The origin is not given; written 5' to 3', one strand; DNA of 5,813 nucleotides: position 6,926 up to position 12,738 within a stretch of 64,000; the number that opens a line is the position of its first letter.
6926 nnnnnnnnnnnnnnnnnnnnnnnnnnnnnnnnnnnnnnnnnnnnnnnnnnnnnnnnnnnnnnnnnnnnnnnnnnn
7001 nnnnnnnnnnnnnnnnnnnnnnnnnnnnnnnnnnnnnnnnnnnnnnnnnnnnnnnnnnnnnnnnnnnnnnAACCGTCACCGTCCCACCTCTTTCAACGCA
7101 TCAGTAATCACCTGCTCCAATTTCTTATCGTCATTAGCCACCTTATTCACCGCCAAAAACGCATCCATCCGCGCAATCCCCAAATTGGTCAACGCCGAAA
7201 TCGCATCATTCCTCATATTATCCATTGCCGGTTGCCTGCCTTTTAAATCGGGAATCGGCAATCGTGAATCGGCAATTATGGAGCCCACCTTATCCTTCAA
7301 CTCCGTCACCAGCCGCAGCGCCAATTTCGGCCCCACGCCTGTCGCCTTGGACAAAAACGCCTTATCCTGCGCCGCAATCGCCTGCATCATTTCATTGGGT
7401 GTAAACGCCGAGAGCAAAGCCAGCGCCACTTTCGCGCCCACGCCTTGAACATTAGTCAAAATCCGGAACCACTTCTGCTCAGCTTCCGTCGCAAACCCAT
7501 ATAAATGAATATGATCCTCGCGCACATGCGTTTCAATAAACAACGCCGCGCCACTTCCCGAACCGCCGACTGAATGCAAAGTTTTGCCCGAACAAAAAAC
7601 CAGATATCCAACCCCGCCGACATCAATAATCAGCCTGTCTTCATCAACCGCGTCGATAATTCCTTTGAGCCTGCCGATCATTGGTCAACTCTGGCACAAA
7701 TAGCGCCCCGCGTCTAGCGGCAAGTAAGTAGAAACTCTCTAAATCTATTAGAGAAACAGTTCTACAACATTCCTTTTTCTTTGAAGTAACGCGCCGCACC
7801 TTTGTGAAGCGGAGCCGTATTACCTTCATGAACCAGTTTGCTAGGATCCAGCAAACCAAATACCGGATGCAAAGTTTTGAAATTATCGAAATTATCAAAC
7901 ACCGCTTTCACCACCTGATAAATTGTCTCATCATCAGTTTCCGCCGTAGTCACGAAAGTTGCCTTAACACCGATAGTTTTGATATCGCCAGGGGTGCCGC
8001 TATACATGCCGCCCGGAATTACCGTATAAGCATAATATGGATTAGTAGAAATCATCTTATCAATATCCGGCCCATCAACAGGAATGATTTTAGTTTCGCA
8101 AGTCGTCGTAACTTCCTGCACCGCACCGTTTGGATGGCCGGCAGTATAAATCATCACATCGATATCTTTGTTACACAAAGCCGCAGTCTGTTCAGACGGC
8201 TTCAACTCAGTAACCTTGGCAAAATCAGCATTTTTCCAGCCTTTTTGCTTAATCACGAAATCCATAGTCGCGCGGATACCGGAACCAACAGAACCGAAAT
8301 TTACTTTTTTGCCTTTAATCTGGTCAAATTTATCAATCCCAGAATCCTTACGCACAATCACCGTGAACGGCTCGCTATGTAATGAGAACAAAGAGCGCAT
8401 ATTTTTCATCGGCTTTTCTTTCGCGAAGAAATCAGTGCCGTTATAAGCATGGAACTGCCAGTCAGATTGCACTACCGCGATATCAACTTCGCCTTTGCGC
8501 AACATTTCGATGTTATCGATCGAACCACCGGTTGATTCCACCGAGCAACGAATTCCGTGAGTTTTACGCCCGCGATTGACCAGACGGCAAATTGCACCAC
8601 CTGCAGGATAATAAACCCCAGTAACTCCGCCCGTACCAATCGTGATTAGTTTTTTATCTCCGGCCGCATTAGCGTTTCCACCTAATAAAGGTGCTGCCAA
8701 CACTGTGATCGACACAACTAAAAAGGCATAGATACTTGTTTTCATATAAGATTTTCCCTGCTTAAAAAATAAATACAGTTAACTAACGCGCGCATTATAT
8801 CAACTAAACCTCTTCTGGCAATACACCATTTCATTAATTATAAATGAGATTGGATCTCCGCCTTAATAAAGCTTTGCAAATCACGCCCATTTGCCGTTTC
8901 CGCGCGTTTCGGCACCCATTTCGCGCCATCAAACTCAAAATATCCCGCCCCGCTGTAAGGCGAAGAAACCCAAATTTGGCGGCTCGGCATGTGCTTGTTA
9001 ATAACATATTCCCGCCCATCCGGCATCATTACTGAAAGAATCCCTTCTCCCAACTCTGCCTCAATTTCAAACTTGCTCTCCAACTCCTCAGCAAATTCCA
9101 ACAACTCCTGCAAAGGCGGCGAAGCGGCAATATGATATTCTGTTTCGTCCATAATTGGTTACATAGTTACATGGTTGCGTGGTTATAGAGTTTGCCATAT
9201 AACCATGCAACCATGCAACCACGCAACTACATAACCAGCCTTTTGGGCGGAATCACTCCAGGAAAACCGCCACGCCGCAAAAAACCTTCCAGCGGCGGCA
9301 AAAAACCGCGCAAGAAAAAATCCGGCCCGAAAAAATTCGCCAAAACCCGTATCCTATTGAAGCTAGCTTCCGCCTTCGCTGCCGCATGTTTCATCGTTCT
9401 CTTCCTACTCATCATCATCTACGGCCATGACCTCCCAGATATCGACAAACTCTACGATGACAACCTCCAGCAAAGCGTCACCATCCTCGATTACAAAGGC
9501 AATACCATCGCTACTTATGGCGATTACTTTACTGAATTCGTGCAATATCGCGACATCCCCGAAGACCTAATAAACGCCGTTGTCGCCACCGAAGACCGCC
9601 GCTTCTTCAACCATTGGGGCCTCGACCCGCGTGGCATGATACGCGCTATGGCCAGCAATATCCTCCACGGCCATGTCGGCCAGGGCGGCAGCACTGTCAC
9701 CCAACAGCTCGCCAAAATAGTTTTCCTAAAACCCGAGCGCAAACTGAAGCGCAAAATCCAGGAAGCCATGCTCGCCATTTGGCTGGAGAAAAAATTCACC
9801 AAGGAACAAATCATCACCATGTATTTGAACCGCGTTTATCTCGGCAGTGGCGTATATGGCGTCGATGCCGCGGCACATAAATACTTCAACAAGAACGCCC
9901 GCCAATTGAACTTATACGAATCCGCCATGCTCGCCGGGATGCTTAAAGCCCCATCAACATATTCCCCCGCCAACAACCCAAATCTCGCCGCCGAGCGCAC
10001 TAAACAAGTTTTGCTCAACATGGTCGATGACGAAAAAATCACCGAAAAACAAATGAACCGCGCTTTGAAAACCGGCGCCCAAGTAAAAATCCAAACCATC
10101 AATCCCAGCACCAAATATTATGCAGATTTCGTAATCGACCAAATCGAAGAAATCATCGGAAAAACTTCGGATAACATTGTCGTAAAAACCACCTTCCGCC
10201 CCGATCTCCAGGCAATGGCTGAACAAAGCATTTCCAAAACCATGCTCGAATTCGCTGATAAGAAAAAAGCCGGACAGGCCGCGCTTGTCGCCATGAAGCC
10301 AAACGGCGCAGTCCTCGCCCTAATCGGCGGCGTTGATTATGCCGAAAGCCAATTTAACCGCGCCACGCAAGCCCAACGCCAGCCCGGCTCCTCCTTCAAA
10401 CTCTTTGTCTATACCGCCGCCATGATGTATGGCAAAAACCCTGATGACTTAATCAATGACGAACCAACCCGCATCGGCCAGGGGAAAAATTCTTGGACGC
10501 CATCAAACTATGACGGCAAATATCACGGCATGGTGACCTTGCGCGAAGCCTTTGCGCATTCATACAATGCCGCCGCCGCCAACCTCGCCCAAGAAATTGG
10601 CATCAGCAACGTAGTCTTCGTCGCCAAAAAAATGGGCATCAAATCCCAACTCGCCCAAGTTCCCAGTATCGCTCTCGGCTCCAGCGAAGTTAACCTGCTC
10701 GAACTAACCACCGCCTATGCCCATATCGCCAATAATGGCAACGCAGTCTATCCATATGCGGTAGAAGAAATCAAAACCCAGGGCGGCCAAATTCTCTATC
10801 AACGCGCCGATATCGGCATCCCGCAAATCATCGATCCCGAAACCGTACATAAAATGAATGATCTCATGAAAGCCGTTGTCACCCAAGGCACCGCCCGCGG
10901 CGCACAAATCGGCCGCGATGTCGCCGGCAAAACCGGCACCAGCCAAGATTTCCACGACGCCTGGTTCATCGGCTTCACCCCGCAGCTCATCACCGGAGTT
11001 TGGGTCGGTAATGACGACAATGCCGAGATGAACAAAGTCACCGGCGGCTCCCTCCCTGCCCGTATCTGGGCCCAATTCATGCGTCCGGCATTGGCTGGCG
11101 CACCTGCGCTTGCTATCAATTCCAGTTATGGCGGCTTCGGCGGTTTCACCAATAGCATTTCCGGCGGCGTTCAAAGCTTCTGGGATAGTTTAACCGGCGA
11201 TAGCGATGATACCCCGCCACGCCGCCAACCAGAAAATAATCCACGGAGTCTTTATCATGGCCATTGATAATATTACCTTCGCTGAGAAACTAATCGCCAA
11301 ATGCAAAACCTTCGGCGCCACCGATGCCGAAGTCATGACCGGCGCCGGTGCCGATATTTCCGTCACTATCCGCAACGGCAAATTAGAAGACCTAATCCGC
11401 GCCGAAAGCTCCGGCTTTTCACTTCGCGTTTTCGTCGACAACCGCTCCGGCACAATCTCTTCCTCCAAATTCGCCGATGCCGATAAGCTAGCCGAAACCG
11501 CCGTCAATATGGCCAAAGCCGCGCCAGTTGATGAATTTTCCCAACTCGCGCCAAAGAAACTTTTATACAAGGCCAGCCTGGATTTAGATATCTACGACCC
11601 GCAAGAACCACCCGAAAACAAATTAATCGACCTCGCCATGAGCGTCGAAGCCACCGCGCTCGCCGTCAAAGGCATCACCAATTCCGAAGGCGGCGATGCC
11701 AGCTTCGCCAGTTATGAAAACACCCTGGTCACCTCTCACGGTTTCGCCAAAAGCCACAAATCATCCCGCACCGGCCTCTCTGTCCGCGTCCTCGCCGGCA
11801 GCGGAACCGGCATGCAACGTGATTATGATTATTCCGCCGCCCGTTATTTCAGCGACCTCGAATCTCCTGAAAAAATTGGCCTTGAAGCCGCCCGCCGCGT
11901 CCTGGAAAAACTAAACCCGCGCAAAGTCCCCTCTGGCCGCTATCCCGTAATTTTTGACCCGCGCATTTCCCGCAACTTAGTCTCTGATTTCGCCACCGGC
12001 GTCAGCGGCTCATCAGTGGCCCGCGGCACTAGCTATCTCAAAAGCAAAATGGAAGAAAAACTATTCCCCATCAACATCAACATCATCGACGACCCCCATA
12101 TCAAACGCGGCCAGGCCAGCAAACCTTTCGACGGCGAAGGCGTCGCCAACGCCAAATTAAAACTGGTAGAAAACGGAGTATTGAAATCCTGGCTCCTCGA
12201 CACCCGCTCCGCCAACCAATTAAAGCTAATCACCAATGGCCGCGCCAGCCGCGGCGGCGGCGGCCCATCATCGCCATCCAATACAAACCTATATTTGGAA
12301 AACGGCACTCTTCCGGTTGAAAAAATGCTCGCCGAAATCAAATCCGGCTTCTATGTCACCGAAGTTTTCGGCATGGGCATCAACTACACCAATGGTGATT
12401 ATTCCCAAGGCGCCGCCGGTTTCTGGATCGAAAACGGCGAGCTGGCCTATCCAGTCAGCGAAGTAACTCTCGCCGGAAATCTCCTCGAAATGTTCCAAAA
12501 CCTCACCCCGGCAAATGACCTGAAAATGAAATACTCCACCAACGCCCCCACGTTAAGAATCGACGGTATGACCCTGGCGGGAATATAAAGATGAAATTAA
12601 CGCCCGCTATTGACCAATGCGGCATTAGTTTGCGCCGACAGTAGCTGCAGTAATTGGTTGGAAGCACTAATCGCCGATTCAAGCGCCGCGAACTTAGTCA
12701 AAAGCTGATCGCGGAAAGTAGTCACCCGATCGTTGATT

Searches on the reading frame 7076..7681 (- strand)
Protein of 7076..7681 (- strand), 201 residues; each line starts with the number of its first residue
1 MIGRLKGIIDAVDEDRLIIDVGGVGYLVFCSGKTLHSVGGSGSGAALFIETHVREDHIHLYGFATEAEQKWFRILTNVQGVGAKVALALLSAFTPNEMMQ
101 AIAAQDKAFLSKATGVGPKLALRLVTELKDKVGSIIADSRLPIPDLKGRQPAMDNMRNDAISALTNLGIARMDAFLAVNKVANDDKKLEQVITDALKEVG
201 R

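Call 73: search_protein_families(library=pfam, max_evalue=0.0001, proteins=[window:7076-7681:-])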
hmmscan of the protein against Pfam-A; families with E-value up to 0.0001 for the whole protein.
window:7076-7681:- (201 aa): 3 families
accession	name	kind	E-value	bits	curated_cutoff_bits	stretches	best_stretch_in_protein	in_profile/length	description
PF01330.27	RuvA_N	-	9.2e-21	74.1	23.6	1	1-62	1-61/61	RuvA N terminal domain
PF14520.12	HHH_5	-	3.4e-13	50.3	27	1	72-130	1-57/57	Helix-hairpin-helix domain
PF07499.19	RuvA_C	-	9.4e-06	26.5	24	1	156-198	2-45/47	RuvA, C-terminal domain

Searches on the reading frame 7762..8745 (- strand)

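Call 73: search_protein_families(library=pfam, max_evalue=0.0001, proteins=[window:7762-8745:-])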
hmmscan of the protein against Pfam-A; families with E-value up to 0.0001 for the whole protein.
window:7762-8745:- (327 aa): 4 families
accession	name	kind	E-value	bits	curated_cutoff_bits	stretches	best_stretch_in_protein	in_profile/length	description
PF16868.10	NMT1_3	-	4.3e-90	302.7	27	1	36-325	1-289/289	NMT1-like family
PF09084.16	NMT1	-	2.1e-08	34.8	20.5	1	63-202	19-149/216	NMT1/THI5 like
PF12974.12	Phosphonate-bd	-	3.1e-07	30.5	27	1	79-200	43-162/242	ABC transporter, phosphonate, periplasmic substrate-binding protein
PF13379.11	NMT1_2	-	6.2e-06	26.6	24.7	1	62-211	32-189/252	NMT1-like family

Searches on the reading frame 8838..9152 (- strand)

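Call 73: search_protein_families(library=pfam, max_evalue=0.0001, proteins=[window:8838-9152:-])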
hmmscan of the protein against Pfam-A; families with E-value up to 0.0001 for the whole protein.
window:8838-9152:- (104 aa): 1 family
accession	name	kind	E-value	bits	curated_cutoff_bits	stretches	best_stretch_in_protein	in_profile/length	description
PF01491.21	Frataxin_Cyay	-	6.1e-21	75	21.3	1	1-103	1-102/107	Frataxin-like domain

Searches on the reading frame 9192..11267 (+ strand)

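Call 74: search_protein_families(library=pfam, max_evalue=0.0001, proteins=[window:9192-11267:+])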
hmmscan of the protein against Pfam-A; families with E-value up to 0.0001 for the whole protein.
window:9192-11267:+ (691 aa): 2 families
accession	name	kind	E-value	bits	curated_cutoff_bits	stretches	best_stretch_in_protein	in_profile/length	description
PF00912.28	Transgly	-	1.1e-65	220.8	27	1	104-277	3-177/178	Transglycosylase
PF00905.27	Transpeptidase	-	2.2e-34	119.5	22.1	1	365-628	3-296/299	Penicillin binding protein transpeptidase domain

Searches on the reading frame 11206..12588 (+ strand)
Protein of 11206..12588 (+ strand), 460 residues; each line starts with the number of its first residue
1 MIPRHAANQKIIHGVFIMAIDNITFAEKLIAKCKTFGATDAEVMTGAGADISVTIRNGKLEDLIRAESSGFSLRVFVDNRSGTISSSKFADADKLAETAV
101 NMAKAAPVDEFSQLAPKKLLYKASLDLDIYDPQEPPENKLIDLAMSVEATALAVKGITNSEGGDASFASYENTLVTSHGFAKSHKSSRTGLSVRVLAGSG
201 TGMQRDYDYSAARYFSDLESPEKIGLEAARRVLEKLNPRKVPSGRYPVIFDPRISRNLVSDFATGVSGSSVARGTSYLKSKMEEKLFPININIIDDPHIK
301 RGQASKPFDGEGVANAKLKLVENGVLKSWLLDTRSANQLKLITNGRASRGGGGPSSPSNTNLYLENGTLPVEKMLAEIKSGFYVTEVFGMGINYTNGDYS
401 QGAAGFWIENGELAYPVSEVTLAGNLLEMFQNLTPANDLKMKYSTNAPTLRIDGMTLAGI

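Call 74: search_protein_families(library=pfam, max_evalue=0.0001, proteins=[window:11206-12588:+])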
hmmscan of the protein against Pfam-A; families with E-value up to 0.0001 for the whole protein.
window:11206-12588:+ (460 aa): 3 families
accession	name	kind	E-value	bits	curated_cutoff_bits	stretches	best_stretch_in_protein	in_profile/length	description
PF19289.4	PmbA_TldD_3rd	-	3.4e-73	245.9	22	1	243-459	1-220/220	PmbA/TldA metallopeptidase C-terminal domain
PF19290.4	PmbA_TldD_2nd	-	7e-17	62.3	20.9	1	131-236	2-109/109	PmbA/TldA metallopeptidase central domain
PF01523.21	PmbA_TldD_1st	-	1.7e-12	47.7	20.9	1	48-103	8-65/65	PmbA/TldA metallopeptidase domain 1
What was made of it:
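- On TldD metalloprotease: The paralogue PmbA is separate, at 11206..12588 (call 74).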
